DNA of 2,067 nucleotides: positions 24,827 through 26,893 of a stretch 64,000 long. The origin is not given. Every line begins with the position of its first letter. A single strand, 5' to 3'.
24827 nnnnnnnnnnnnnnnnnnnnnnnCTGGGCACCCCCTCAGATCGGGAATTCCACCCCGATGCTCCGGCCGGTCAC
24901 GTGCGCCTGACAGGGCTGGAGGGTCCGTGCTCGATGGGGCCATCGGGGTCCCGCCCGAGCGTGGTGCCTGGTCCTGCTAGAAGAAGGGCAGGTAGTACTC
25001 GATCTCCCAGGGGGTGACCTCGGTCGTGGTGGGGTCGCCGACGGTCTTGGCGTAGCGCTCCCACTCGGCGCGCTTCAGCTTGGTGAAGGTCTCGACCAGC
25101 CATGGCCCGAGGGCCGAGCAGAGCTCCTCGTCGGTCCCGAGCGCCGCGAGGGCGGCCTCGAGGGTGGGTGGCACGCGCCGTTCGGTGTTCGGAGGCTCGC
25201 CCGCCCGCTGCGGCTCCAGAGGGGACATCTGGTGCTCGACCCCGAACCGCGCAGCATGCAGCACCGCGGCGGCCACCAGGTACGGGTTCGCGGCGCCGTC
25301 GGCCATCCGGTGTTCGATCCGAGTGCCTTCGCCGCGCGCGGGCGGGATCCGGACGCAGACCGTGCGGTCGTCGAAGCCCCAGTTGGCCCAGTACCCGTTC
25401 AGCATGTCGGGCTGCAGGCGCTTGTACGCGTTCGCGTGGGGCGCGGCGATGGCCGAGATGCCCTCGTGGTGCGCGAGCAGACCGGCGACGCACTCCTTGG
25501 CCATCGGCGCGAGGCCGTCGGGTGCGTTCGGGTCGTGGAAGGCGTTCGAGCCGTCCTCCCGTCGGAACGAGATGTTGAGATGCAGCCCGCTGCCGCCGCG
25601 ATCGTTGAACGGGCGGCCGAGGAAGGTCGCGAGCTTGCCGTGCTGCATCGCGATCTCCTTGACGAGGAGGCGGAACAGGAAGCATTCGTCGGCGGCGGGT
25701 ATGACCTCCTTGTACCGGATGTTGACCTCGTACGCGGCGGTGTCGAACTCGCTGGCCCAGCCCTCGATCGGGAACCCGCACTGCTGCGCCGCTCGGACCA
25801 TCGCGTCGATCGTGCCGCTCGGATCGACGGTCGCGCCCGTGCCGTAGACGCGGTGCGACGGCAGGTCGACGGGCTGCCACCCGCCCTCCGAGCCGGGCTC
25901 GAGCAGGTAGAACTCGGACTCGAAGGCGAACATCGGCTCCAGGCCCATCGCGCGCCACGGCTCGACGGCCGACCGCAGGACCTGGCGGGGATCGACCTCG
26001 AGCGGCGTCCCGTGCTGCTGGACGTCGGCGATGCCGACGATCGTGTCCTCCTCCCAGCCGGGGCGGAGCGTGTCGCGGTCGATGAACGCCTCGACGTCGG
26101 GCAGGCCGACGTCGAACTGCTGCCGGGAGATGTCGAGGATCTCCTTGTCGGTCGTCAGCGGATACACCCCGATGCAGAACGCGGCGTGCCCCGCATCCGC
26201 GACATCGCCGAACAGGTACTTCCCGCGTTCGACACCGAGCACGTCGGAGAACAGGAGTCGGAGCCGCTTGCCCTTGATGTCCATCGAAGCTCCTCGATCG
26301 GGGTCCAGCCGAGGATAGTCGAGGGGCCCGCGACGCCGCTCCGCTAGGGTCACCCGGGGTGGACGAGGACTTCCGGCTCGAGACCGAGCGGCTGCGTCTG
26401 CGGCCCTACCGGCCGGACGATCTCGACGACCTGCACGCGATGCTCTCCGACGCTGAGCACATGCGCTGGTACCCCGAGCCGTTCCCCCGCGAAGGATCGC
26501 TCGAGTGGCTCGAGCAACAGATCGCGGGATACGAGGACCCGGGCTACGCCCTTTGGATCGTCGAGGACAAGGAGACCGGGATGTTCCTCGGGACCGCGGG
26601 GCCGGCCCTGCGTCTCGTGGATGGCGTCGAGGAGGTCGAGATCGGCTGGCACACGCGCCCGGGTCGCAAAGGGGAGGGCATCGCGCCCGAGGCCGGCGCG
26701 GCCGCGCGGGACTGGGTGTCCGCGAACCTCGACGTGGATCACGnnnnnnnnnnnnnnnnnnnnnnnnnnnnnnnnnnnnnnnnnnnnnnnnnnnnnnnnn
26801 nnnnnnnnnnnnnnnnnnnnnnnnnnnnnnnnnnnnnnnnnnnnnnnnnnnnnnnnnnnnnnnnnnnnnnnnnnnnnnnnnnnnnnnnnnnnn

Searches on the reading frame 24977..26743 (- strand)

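Call 37: search_protein_families(library=pfam, proteins=[window:24977-26743:-], max_evalue=0.00001)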
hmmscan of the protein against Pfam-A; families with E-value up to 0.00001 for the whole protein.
window:24977-26743:- (588 aa): 1 family
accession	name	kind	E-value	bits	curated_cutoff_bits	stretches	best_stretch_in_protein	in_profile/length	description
PF00120.29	Gln-synt_C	-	1.5e-82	277.9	24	1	250-583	2-343/344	Glutamine synthetase, catalytic domain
